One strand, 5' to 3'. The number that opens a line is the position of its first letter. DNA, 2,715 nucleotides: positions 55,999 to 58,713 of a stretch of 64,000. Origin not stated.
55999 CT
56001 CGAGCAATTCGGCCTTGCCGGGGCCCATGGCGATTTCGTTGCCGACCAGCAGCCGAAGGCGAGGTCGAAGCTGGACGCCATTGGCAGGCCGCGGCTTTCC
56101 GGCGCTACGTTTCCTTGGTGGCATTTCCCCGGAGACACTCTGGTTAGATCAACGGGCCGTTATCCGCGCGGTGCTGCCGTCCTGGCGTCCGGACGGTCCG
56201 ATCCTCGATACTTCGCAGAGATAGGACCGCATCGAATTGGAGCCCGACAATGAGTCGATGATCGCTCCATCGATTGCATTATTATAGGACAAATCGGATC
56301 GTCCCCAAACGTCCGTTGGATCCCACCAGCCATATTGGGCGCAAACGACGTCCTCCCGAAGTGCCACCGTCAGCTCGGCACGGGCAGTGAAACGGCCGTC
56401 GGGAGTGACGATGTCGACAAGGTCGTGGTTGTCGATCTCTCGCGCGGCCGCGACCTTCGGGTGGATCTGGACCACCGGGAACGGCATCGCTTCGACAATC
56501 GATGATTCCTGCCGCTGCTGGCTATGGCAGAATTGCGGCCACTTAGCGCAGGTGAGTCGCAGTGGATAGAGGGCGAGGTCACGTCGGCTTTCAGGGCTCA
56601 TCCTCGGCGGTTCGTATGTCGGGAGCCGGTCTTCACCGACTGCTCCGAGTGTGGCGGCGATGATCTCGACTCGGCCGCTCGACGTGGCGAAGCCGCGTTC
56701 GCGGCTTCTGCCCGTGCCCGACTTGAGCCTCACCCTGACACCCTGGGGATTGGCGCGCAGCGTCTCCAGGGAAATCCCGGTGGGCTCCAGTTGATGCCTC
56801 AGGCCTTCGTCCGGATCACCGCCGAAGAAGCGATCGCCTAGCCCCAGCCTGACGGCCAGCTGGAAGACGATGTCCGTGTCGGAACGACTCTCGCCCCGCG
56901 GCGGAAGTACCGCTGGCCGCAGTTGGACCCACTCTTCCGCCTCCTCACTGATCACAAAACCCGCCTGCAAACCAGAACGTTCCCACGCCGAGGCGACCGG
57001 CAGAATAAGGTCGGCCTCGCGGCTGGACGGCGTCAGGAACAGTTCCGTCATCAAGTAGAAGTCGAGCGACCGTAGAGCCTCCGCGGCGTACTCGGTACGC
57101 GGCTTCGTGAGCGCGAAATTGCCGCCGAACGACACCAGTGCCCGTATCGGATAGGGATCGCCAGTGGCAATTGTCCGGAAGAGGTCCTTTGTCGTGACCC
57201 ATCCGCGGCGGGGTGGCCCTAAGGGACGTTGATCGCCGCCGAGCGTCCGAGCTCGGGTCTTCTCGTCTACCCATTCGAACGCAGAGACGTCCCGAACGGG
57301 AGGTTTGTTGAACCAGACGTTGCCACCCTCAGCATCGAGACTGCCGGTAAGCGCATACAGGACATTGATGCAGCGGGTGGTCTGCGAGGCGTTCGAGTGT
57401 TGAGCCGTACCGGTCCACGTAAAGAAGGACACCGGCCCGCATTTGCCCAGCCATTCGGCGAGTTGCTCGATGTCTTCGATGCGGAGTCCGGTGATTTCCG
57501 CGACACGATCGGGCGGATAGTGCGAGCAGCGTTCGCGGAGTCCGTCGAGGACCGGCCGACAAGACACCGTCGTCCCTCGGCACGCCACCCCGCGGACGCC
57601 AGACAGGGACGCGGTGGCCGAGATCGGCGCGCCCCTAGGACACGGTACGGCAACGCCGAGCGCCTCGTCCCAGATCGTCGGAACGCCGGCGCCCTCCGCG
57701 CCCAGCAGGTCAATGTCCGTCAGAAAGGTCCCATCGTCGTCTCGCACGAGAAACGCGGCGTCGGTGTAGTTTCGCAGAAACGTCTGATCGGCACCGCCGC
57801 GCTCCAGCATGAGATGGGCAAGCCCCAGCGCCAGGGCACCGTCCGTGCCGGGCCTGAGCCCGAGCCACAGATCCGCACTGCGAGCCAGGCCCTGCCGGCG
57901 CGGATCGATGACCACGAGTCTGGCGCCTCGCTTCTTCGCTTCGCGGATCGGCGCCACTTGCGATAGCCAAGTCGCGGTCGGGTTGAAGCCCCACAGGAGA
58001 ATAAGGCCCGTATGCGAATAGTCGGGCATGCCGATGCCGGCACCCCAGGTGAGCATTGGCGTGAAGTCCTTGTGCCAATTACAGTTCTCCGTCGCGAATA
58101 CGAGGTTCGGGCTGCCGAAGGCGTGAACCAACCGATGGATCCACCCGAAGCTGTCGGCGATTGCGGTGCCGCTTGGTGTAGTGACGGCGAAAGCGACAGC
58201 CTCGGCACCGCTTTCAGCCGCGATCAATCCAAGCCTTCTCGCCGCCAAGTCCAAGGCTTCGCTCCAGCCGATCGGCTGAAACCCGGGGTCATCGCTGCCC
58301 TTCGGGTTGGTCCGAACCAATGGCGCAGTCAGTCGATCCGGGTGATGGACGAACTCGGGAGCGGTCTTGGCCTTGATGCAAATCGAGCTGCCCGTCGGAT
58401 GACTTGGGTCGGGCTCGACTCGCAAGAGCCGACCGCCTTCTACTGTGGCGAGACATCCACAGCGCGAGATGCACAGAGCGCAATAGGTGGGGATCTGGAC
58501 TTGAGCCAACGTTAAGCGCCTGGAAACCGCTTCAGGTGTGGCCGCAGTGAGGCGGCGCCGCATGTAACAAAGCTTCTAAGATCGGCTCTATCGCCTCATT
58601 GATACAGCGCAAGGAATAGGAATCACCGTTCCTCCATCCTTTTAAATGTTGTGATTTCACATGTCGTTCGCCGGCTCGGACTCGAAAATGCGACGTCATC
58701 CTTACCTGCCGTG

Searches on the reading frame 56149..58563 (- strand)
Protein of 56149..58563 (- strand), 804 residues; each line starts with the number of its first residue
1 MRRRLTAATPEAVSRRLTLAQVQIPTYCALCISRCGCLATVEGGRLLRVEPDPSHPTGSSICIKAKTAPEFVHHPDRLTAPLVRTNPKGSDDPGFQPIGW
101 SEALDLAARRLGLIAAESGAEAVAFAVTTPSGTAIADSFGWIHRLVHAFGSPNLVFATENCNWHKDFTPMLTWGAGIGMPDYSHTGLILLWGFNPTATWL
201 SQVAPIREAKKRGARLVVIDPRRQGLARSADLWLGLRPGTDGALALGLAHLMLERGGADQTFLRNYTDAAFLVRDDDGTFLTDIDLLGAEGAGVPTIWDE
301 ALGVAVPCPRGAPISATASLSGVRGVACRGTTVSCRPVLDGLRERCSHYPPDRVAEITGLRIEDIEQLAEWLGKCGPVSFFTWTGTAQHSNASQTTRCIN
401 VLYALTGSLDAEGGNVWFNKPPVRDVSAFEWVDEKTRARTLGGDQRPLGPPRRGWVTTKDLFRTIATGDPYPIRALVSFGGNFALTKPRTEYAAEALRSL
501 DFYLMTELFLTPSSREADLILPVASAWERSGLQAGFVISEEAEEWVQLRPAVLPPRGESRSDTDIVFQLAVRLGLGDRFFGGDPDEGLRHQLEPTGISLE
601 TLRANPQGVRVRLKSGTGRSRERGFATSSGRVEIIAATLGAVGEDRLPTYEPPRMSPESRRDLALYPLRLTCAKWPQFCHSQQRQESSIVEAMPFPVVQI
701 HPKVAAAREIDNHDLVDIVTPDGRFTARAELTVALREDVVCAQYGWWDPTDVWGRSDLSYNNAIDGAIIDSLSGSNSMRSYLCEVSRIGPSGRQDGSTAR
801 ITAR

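Call 25: search_protein_families(library=pfam, proteins=[window:56149-58563:-], max_evalue=0.0001)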
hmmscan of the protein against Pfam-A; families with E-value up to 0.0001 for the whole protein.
window:56149-58563:- (804 aa): 3 families
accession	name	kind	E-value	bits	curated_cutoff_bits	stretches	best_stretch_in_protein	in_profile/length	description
PF00384.28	Molybdopterin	-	7e-35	121.1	24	1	77-570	1-351/353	Molybdopterin oxidoreductase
PF01568.27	Molydop_binding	-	3.1e-16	59.8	26.8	1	669-778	2-106/110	Molydopterin dinucleotide binding domain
PF04879.21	Molybdop_Fe4S4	-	6e-09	36.2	22.7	1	24-74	4-55/55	Molybdopterin oxidoreductase Fe4S4 domain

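Call 58: search_protein_families(library=ncbifam, proteins=[window:56149-58563:-], max_evalue=0.00001)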
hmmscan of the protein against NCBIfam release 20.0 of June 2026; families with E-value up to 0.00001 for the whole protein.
window:56149-58563:- (804 aa): 26 families (the best 25 are shown)
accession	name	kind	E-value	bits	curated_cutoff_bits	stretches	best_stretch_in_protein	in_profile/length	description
TIGR01591.1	Fdh-alpha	equivalog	1e-54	185.8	666.25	2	26-267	1-238/672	formate dehydrogenase subunit alpha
TIGR03479.1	DMSO_red_II_alp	subfamily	7.1e-52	176.6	984.75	1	61-415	104-464/913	molybdopterin-dependent oxidoreductase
TIGR02166.1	dmsA_ynfE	subfamily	5.6e-50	170.2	777.7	2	27-267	48-299/794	DMSO/selenate family reductase complex A subunit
NF012032.0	PRK15488.1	equivalog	2.3e-48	164.8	694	2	17-268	37-282/759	thiosulfate reductase PhsA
NF047855.1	AssmNtatRedNasC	equivalog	5.2e-46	157.2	1100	2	27-268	24-264/708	assimilatory nitrate reductase catalytic subunit NasC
NF041714.1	arsenate_red_ArrA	equivalog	2e-35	122.2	1600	2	20-269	47-298/848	arsenate respiratory reductase molybdopterin-containing subunit ArrA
TIGR00509.1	bisC_fam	subfamily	5.6e-35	120.8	1017.55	3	473-582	413-519/772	molybdopterin guanine dinucleotide-containing S/N-oxide reductase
TIGR01553.1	formate-DH-alph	equivalog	2.3e-31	108.4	814.2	1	22-276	43-313/1009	formate dehydrogenase-N subunit alpha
NF041884.1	selenate_YnfF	exception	3.2e-30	104.7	1650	2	60-267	88-299/798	selenate/tellurate reductase subunit YnfF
NF041885.1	selenate_YnfE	exception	1.9e-28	98.8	1675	1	27-267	53-306/805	selenate/tellurate reductase subunit YnfE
NF011566.1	PRK14990.1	exception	1e-27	96.6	1600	2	31-267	67-319/814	dimethylsulfoxide reductase subunit A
NF041783.2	mnquin_red_QrcB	equivalog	1.7e-25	89.3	440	1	21-258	50-283/695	menaquinone reductase molybdopterin-binding-like subunit QrcB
TIGR01701.1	Fdhalpha-like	subfamily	1.2e-22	79.9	582.15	2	340-577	310-553/744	FdhF/YdeP family oxidoreductase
NF041513.1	formate_DH_Act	exception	9.6e-20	70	1400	1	8-276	27-304/1067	formate dehydrogenase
NF042978.1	EthbenzDh_ebdA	equivalog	9.5e-19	66.7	2000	1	71-414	136-477/977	ethylbenzene dehydrogenase subunit alpha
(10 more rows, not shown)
